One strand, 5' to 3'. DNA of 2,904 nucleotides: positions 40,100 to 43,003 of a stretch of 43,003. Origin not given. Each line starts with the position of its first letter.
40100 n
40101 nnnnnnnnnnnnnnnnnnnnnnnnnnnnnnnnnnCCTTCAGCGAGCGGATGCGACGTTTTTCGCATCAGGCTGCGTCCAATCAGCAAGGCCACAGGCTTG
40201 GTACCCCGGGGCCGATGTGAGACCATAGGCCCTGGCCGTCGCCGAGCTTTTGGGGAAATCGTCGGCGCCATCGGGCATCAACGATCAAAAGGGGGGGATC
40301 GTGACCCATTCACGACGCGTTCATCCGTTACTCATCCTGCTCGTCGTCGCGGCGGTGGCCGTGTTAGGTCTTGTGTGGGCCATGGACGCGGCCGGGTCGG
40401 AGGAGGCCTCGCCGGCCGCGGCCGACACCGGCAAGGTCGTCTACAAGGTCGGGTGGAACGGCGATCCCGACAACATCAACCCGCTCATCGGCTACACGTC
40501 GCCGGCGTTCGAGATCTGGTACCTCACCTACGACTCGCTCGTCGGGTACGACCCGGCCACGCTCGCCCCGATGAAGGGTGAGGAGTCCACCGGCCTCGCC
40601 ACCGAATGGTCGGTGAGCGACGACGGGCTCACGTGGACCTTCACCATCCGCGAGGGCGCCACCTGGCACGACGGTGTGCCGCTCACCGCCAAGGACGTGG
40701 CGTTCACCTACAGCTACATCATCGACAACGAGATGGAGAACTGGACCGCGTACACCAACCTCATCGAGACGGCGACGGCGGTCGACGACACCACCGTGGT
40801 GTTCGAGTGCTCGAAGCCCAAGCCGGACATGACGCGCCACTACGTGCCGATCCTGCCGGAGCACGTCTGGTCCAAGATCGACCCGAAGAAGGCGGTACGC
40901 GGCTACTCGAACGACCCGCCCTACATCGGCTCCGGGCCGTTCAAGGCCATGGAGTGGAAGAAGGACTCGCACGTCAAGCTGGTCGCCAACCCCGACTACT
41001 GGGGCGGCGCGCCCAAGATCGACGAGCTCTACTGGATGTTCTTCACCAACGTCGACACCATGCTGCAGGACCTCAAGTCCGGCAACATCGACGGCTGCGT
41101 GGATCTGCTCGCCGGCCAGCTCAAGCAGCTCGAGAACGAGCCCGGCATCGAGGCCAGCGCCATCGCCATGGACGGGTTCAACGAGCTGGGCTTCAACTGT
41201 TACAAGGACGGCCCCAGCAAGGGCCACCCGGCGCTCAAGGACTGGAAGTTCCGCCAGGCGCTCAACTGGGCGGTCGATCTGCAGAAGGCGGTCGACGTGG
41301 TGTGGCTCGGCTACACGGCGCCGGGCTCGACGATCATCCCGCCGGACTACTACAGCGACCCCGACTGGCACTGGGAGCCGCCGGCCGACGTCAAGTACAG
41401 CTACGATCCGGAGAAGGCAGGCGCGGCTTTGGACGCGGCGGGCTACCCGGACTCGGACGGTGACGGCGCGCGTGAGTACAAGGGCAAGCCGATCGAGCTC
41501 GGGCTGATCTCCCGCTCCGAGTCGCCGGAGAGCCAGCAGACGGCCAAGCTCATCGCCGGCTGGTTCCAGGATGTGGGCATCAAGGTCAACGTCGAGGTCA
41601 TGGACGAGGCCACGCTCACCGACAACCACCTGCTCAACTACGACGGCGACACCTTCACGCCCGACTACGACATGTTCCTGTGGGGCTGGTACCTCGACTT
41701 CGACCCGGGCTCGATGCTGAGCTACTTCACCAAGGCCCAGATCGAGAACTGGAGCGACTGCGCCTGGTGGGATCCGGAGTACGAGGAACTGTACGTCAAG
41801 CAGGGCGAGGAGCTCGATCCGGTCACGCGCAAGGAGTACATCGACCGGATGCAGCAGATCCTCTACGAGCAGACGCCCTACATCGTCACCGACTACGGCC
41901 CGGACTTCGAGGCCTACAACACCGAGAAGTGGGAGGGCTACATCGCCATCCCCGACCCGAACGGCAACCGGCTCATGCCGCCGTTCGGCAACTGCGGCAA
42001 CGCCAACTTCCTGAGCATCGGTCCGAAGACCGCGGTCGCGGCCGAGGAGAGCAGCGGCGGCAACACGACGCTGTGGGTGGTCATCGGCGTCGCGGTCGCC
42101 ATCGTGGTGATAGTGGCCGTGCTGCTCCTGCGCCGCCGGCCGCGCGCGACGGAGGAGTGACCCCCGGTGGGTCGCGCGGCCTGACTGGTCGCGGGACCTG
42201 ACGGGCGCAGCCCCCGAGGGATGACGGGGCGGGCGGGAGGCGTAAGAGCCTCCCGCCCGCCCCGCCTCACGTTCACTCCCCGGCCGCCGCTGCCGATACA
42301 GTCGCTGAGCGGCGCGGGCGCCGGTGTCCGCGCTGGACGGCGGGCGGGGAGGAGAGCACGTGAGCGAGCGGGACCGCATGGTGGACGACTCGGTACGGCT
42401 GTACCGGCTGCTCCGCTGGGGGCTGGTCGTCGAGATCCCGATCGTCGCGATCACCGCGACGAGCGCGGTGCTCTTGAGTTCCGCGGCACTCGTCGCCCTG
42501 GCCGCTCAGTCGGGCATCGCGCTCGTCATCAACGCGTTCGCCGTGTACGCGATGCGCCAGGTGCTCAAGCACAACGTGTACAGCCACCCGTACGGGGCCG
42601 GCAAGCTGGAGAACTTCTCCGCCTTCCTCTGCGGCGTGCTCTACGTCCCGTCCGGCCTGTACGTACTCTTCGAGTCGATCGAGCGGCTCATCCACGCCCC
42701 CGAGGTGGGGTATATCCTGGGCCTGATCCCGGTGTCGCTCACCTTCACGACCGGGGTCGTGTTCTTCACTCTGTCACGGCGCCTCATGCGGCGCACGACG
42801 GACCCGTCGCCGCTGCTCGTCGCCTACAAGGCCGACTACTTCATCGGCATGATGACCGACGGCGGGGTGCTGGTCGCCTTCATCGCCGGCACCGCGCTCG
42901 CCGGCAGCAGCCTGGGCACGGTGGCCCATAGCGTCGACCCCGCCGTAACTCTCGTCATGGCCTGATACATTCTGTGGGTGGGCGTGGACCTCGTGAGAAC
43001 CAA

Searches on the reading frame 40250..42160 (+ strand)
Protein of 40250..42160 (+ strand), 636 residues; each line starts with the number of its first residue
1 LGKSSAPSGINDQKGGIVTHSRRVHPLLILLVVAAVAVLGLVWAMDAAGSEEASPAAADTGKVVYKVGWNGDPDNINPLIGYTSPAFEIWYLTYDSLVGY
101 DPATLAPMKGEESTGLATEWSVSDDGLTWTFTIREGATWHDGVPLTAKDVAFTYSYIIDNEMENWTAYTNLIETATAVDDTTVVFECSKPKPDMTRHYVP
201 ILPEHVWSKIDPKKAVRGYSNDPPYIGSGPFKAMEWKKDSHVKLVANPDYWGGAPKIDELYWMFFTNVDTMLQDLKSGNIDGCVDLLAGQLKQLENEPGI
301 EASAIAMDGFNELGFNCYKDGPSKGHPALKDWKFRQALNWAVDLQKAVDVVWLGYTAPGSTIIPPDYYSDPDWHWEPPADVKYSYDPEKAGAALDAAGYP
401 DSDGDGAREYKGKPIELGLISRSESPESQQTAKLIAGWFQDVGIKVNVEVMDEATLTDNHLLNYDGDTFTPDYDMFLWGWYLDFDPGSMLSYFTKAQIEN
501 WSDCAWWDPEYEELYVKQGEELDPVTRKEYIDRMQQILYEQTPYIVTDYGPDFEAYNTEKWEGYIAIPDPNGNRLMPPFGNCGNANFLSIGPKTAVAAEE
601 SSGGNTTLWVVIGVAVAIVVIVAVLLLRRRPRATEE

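Call 7: search_protein_families(library=pfam, proteins=[window:40250-42160:+], max_evalue=0.01)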
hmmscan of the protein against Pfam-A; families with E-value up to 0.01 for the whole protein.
window:40250-42160:+ (636 aa): 1 family
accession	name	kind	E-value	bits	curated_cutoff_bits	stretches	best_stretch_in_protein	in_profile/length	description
PF00496.27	SBP_bac_5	-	5.6e-88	296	32.4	1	115-495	5-362/368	Bacterial extracellular solute-binding proteins, family 5 Middle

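Call 11: find_encoding_contigs(protein=window:40250-42160:+, flank=10000, max_places=4)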
Protein window:40250-42160:+ (636 aa): no gene with exactly this product is on record in the collection.

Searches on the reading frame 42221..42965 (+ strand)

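Call 7: search_protein_families(library=pfam, proteins=[window:42324-42965:+, window:42221-42931:+], max_evalue=0.01)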
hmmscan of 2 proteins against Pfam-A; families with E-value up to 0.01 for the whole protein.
window:42324-42965:+ (213 aa): 1 family
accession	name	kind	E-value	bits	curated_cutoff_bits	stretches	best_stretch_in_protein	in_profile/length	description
PF01545.26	Cation_efflux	-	3.1e-17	63.4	26.6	1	34-213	5-179/198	Cation efflux family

window:42221-42931:+ (236 aa): 0 families
